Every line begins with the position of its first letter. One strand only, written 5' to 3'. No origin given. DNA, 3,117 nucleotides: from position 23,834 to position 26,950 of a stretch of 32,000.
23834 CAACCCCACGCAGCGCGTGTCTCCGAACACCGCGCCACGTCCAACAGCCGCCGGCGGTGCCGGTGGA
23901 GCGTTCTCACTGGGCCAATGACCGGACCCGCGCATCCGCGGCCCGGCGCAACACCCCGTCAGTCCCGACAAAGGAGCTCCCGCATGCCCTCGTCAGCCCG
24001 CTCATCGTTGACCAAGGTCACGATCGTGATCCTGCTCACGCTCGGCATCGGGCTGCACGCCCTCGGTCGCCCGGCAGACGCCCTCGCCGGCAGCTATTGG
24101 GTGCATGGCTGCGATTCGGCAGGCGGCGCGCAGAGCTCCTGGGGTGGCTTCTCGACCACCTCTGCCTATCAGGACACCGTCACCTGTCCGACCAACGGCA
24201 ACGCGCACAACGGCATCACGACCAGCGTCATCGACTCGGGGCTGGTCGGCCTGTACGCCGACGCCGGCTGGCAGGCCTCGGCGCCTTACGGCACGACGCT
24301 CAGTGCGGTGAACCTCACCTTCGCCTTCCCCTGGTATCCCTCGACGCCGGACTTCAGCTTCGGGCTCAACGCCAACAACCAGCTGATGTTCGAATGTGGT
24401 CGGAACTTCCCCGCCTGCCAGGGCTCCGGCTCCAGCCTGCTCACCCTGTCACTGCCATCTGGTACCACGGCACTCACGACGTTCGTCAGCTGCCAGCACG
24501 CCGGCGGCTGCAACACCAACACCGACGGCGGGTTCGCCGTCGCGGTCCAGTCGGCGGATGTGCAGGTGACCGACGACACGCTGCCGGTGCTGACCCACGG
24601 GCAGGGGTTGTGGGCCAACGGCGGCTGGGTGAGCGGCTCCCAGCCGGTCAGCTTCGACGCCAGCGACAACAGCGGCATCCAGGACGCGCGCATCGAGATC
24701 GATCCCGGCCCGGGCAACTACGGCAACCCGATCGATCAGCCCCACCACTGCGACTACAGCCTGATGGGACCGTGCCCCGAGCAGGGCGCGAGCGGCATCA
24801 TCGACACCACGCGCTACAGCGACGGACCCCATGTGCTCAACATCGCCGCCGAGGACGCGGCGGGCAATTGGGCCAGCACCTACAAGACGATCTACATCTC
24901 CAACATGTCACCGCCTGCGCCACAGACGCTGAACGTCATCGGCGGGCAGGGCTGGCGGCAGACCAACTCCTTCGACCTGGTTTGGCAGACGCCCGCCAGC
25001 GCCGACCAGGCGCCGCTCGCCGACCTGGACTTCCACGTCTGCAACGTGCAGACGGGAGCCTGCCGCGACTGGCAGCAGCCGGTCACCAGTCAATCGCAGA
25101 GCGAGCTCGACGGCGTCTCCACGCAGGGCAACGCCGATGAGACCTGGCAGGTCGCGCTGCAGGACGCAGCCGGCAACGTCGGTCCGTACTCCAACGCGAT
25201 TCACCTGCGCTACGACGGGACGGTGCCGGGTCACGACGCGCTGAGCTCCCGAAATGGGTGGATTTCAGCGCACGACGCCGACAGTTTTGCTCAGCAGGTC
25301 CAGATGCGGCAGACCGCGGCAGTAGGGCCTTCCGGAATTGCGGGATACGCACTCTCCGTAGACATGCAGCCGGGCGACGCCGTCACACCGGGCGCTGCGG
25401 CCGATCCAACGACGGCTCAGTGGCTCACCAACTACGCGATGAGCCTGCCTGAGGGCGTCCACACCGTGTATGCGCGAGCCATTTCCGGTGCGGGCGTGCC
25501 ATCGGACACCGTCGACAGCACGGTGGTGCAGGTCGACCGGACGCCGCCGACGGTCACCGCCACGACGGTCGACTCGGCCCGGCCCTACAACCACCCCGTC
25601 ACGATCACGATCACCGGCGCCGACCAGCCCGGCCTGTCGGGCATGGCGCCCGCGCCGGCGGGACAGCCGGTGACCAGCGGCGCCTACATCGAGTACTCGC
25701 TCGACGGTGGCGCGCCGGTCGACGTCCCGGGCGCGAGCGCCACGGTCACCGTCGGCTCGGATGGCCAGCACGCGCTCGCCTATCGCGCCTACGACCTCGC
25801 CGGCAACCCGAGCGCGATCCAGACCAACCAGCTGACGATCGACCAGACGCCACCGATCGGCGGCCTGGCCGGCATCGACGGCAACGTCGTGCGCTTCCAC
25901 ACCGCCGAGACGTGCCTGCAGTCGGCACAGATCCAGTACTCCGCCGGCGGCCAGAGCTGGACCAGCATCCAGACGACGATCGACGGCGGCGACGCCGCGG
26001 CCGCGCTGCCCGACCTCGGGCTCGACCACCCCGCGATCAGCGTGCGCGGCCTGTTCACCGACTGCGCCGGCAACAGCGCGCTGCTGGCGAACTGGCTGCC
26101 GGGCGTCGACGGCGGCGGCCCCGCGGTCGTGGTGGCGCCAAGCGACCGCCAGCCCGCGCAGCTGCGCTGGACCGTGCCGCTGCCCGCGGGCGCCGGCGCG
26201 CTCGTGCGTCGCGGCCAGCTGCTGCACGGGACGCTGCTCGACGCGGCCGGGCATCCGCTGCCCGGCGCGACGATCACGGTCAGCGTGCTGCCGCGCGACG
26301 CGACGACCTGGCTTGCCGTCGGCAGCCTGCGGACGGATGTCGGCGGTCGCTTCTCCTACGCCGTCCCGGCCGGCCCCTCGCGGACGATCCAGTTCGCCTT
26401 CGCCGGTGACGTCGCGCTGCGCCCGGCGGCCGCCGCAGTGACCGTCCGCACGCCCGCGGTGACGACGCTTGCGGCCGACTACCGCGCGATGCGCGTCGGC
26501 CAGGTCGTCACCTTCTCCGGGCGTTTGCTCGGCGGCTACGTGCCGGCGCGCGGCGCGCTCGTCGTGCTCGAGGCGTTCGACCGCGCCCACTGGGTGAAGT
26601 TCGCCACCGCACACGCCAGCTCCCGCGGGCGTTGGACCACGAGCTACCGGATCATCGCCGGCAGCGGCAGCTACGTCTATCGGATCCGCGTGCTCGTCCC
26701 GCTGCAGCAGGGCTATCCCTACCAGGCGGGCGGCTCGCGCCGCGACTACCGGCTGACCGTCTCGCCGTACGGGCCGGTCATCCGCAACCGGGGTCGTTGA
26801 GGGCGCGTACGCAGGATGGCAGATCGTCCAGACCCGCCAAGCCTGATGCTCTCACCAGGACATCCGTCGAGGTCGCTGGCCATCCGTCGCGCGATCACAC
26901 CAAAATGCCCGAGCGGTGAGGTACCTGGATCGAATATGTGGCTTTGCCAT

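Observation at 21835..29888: Four-gene block (ECF sigma, sigma/anti-sigma fusion, secreted multi-Ig protein, S8 protease) as a candidate uncharacterised envelope signalling/proteolysis module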

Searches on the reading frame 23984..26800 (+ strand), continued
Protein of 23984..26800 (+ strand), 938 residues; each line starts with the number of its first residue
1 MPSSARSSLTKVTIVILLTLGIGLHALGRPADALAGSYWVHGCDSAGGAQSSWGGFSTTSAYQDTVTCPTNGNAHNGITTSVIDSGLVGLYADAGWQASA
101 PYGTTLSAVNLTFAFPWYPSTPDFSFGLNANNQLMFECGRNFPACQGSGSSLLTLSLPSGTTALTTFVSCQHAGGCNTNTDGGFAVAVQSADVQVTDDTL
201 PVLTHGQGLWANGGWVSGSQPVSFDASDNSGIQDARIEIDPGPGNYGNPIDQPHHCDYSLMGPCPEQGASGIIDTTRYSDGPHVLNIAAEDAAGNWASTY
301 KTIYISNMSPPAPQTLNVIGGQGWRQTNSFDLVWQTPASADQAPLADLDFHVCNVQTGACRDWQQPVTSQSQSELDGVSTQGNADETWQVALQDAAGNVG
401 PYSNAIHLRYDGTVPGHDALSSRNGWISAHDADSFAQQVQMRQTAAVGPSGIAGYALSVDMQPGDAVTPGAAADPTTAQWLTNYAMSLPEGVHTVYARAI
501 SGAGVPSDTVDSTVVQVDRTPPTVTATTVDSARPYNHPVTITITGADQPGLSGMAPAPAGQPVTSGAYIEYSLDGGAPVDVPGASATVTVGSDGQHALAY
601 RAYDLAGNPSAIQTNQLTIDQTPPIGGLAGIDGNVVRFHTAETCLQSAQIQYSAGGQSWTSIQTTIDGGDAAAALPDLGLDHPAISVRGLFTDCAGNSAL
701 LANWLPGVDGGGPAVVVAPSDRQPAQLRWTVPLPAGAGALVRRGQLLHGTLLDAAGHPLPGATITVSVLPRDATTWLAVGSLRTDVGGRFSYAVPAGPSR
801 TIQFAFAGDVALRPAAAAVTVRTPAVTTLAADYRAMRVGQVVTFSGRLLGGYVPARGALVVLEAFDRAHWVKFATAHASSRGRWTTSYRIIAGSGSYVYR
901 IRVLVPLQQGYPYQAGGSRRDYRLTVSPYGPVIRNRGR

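Call 57: fold_search(model_id=the predicted structure, library=pdb)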
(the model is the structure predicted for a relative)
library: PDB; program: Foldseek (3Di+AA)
matches with E <= 10: 1903; with E <= 0.001: 478
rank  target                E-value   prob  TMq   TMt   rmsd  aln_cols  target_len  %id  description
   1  8q6t_I                1.3e-17  1.00  0.19  0.17  69.6      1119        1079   10  Helical reconstruction of the relaxed thick filament from FIB milled left ventricular mouse myofibrils (released 2023-11-01)
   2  9ba4_A                1.8e-15  1.00  0.13  0.12  43.3       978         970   11  Full-length cross-linked Contactin 2 (CNTN2) (released 2024-07-17)
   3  4u4j                  9.7e-15  1.00  0.12  0.09  63.7      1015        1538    9  Crystal structure of Salmonella alpha-2-macroglobulin mutant Y1175G (released 2014-09-17)
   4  8dh8_A                1.8e-14  1.00  0.14  0.18  43.4       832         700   11  Leptin-bound leptin receptor complex-full ECD (released 2023-04-19)
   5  8c8m_A                3.9e-14  1.00  0.12  0.08  38.5      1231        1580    9  In vitro structure of the Nitrosopumilus maritimus S-layer - Composite map between two and six-fold symmetrised (released 2024-04-10)
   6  9fx3_A                5.4e-14  1.00  0.15  0.13  62.6       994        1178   10  Structure of active human CD109 (released 2025-03-19)
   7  9ozi_A                5.4e-14  1.00  0.13  0.08  43.0       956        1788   10  Cryo-EM structure of chicken ROS1 in apo-state. This is the complete map and model. (released 2026-02-25)
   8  8x80_A                1.2e-13  1.00  0.14  0.17  41.8       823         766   10  Structure of leptin-LepR trimer with a small gap (released 2024-08-07)
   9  7q60                  1.6e-13  1.00  0.11  0.09  61.9       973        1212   12  Structure of TEV cleaved A2ML1 (A2ML1-TE) (released 2022-04-20)
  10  7q62_B                1.9e-13  1.00  0.11  0.12  62.5       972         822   10  Structure of TEV cleaved A2ML1 dimer (A2ML1-TT dimer) (released 2022-04-20)
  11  7q62_A                2.4e-13  1.00  0.10  0.08  61.2       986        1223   12  Structure of TEV cleaved A2ML1 dimer (A2ML1-TT dimer) (released 2022-04-20)
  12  5i5k_A                3.3e-13  1.00  0.15  0.11  49.0       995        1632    9  Structure of complement C5 in complex with eculizumab (released 2016-03-16)
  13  9fx2                  4.8e-13  1.00  0.16  0.14  62.8       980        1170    9  Structure of methylamine activated CD109 (released 2025-03-19)
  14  9u61_E                5.8e-13  1.00  0.11  0.08  61.9      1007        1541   10  CP/MBL pathways C3 convertase C4b2a and C3 complex (released 2026-01-14)
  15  8v2b_B                6.1e-13  1.00  0.20  0.28  20.7       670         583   10  Cryo-EM structure of mouse type II OSM receptor complex: model for full extracellular assembly (released 2024-11-20)
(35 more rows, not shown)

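Call 85: search_protein_families(library=padloc, proteins=[window:23984-26800:+], max_evalue=0.001)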
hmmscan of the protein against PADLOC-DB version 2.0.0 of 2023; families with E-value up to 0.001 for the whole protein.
window:23984-26800:+ (938 aa): 0 families

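Call 92: search_protein_representatives(protein=window:23984-26797:+)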
Query: 938 residues. Proteins with E-value up to 0.001 (for the whole library): 3582; up to 1e-10: 1701; up to 1e-30: 299. The best 150 are listed.
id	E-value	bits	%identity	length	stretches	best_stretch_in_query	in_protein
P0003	0.0e+00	2129.2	100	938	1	1-938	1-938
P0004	1.1e-125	437.5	40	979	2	21-700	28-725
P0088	4.9e-119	415.5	36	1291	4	26-633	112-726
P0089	1.7e-115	403.8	36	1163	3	30-620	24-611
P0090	5.6e-115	402.0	37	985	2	19-701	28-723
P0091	7.1e-115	401.7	37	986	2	7-728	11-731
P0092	2.0e-114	400.2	35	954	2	15-719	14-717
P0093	9.0e-110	384.8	35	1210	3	18-624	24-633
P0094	4.5e-109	382.5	35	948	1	15-915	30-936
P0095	6.2e-109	382.0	34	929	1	17-926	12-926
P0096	1.1e-108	381.2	36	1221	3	14-625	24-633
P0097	1.4e-108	380.8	35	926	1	26-920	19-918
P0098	1.7e-107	377.3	38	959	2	12-625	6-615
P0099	2.6e-106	373.4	35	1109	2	15-720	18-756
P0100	1.4e-104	367.6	37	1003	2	49-715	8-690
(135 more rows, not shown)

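Call 99: search_dna_similar(query=window:23984-26797:+, collection=plasmids, mode=protein, max_rows=10)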
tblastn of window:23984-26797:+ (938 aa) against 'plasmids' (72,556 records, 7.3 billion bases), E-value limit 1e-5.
No match.

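Call 101: find_encoding_contigs(protein=P0005, flank=8000, max_places=1)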
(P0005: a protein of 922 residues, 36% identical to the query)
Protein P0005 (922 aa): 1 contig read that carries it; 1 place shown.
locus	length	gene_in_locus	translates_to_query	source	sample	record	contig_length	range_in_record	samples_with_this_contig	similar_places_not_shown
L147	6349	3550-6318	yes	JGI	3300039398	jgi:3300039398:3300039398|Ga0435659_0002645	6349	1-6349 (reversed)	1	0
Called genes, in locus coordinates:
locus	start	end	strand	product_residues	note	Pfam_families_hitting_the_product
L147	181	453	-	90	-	-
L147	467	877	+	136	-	-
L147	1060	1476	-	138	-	PF12680:SnoaL_2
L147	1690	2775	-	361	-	PF10103:Zincin_2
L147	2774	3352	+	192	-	PF07098:DUF1360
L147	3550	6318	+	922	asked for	PF19077:Big_13 (faint)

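Call 102: find_encoding_contigs(protein=P0006, flank=8000, max_places=1)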
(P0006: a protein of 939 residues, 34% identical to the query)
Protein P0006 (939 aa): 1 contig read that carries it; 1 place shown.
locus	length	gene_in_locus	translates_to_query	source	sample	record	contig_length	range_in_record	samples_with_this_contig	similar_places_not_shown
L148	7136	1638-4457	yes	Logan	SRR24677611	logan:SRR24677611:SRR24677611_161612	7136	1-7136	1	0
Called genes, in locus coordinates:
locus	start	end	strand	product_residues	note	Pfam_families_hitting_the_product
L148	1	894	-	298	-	?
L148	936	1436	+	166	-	PF07098:DUF1360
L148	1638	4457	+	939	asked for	PF19077:Big_13 (faint)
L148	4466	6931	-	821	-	PF01804:Penicil_amidase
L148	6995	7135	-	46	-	?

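Call 103: find_encoding_contigs(protein=P0007, flank=8000, max_places=1)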
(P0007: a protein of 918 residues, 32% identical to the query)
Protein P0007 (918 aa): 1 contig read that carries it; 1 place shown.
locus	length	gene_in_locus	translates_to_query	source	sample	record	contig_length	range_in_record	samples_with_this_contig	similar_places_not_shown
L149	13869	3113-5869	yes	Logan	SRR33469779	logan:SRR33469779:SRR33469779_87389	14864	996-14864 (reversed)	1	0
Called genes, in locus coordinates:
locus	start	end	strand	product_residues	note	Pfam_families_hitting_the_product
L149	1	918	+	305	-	?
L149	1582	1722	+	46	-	-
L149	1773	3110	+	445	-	PF13490:zf-HC2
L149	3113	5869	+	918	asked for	PF19077:Big_13 (faint)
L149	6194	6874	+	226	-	PF01695:IstB_IS21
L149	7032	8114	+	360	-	PF02481:DNA_processg_A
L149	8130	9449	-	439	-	PF00702:Hydrolase, PF13419:HAD_2, PF13242:Hydrolase_like (faint)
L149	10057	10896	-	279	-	PF03400:DDE_Tnp_IS1 (faint)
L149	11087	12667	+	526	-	PF02463:SMC_N (faint), PF13476:AAA_23 (weak), PF13175:AAA_15, PF13304:AAA_21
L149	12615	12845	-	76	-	-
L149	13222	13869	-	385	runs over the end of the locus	PF00589:Phage_integrase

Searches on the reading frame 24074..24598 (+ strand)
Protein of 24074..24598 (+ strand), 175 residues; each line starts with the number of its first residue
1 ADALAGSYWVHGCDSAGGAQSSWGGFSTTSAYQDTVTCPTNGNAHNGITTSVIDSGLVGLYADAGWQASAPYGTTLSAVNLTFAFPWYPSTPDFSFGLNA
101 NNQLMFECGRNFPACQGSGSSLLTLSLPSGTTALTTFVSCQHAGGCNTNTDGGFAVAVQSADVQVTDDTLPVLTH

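Call 88: search_protein_families(library=pfam, proteins=[window:24074-24598:+], max_evalue=0.5)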
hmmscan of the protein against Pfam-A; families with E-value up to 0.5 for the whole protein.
window:24074-24598:+ (175 aa): 0 families

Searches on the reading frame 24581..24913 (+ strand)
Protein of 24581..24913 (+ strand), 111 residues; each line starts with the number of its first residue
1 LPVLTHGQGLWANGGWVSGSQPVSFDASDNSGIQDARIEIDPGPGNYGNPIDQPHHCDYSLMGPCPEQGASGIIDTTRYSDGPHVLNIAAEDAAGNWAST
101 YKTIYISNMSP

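Call 88: search_protein_families(library=pfam, proteins=[window:24581-24913:+], max_evalue=0.5)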
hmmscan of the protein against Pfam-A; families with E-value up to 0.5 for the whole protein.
window:24581-24913:+ (111 aa): 2 families
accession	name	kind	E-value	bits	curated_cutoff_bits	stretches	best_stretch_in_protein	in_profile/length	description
PF19077.6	Big_13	-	0.072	14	27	1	76-100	69-93/102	Bacterial Ig-like domain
PF13754.12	Big_3_4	-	0.15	12.4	27.3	1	80-109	32-61/106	Domain of unknown function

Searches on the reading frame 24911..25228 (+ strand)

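Call 88: search_protein_families(library=pfam, proteins=[window:24911-25228:+], max_evalue=0.5)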
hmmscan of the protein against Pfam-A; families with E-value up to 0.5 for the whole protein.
window:24911-25228:+ (106 aa): 1 family
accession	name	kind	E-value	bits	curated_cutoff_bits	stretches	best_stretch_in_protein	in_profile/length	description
PF16917.10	BPL_LplA_LipB_2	-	0.097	12.7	27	1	78-105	63-90/183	Biotin/lipoate A/B protein ligase family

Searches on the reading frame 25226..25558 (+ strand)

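Call 88: search_protein_families(library=pfam, proteins=[window:25226-25558:+], max_evalue=0.5)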
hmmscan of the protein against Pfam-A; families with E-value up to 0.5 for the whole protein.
window:25226-25558:+ (111 aa): 1 family
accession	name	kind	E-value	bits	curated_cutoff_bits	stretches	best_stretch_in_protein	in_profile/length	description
PF18014.7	Acetyltransf_18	-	0.098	12.8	22.7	1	35-74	33-73/124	Acetyltransferase (GNAT) domain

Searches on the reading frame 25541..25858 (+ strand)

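Call 88: search_protein_families(library=pfam, proteins=[window:25541-25858:+], max_evalue=0.5)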
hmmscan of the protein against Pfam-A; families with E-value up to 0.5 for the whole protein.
window:25541-25858:+ (106 aa): 2 families
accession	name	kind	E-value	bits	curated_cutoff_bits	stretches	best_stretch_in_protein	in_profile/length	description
PF19077.6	Big_13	-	0.0023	18.8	27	1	71-102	71-102/102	Bacterial Ig-like domain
PF12245.14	Big_3_2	-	0.033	14.8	23.3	0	73-101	92-121/122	Bacterial Ig-like domain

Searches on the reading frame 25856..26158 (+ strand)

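Call 88: search_protein_families(library=pfam, proteins=[window:25856-26158:+], max_evalue=0.5)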
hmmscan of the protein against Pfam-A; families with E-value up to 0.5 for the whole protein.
window:25856-26158:+ (101 aa): 2 families
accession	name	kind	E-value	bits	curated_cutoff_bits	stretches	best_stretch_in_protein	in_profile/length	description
PF22633.2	F5_F8_type_C_2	-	0.064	14.3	27.8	1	8-42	33-69/91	NedA-like, galactose-binding domain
PF00754.31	F5_F8_type_C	-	0.072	13.7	28.2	1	18-46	60-89/127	F5/8 type C domain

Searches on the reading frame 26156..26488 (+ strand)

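Call 88: search_protein_families(library=pfam, proteins=[window:26156-26488:+], max_evalue=0.5)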
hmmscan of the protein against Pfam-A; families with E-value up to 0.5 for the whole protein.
window:26156-26488:+ (111 aa): 7 families
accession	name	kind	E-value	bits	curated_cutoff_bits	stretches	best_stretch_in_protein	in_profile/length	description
PF13620.12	CarboxypepD_reg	-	8.9e-06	26.4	32.3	1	23-84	2-58/82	Carboxypeptidase regulatory-like domain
PF09134.16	Invasin_D3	-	0.015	16.3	33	1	22-96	23-94/98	Invasin, domain 3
PF02369.22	Big_1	-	0.018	15.6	34.9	1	25-69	23-65/93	Bacterial Ig-like domain (group 1)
PF00775.27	Dioxygenase_C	-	0.023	14.6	27.3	1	22-41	31-50/182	Dioxygenase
PF13715.12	CarbopepD_reg_2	-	0.035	14.6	32.2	1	24-84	2-54/88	CarboxypepD_reg-like domain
PF10670.15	DUF4198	-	0.059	13.9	34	1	18-72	144-197/209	Domain of unknown function (DUF4198)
PF08400.16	phage_tail_N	-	0.21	12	26.6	1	23-73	5-56/134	Prophage tail fibre N-terminal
